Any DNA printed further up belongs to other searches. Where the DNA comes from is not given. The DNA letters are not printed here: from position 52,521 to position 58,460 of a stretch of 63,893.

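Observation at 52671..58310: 1879-aa SARP/BTAD regulator carrying four complete tandem TolB-N-like plus TPR sensor modules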

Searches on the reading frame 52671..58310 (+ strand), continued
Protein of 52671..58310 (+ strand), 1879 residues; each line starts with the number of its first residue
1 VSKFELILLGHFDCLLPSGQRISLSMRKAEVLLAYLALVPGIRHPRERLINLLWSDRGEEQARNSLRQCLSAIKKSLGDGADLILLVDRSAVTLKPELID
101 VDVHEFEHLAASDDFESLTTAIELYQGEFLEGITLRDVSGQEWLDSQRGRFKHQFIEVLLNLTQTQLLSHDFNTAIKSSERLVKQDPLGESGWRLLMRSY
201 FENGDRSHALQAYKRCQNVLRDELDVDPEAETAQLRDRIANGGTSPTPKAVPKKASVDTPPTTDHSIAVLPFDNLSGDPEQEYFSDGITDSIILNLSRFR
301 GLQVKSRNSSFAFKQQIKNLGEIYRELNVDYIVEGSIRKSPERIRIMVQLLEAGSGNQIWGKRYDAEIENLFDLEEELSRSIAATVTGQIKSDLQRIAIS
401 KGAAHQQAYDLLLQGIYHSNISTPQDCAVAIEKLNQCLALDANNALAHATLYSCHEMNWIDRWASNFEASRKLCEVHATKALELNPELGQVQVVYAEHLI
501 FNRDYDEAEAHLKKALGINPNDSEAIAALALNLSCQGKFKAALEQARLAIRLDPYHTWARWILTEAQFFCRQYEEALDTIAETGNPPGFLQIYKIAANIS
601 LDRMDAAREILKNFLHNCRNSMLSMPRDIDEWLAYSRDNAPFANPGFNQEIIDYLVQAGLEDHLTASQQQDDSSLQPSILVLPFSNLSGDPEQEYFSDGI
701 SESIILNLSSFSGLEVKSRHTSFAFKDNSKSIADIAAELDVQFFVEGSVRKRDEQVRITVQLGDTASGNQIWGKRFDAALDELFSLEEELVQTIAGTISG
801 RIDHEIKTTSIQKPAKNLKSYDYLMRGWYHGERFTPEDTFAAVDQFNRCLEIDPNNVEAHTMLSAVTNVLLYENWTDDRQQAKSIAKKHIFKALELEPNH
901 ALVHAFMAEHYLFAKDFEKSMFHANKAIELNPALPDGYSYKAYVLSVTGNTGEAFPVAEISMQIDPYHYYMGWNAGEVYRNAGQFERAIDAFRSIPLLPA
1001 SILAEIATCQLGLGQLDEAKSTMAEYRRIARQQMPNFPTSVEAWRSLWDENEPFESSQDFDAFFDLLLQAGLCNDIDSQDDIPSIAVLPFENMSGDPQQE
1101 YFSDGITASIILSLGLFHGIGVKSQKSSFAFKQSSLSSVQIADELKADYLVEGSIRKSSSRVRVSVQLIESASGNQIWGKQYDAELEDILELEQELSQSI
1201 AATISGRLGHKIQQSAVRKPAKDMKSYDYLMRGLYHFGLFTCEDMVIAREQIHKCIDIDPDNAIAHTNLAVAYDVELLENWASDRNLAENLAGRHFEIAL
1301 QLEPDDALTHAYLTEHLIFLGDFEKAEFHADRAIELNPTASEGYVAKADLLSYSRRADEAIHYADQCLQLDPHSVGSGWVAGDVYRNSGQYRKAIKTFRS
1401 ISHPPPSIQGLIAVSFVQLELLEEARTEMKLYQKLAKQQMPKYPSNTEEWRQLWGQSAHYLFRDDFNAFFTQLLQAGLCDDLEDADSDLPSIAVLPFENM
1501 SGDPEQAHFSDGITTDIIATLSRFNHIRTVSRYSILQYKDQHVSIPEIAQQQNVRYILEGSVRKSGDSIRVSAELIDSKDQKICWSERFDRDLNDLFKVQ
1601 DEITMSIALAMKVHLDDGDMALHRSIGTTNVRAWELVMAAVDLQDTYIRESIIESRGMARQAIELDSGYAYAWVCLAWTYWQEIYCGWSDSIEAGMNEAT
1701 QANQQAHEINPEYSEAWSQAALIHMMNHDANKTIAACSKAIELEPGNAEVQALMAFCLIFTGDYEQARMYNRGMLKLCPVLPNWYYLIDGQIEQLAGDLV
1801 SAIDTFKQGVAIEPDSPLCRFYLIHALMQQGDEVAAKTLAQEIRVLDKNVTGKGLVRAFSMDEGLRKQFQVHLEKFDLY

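Call 94: search_protein_families(library=padloc, proteins=[window:52671-58307:+], max_evalue=0.01)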
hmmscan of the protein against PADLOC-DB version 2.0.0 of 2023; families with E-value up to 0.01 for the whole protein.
window:52671-58307:+ (1879 aa): 0 families

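Call 101: find_encoding_contigs(protein=window:52671-58310:+, flank=2000, max_places=6)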
Protein window:52671-58310:+ (1879 aa): no gene with exactly this product is on record in the collection.
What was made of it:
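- The window's own M1 allele is seen only on this contig (call 101). The exact protein is not on record elsewhere (call 101).
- Tried and rejected: Not on record (call 101).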
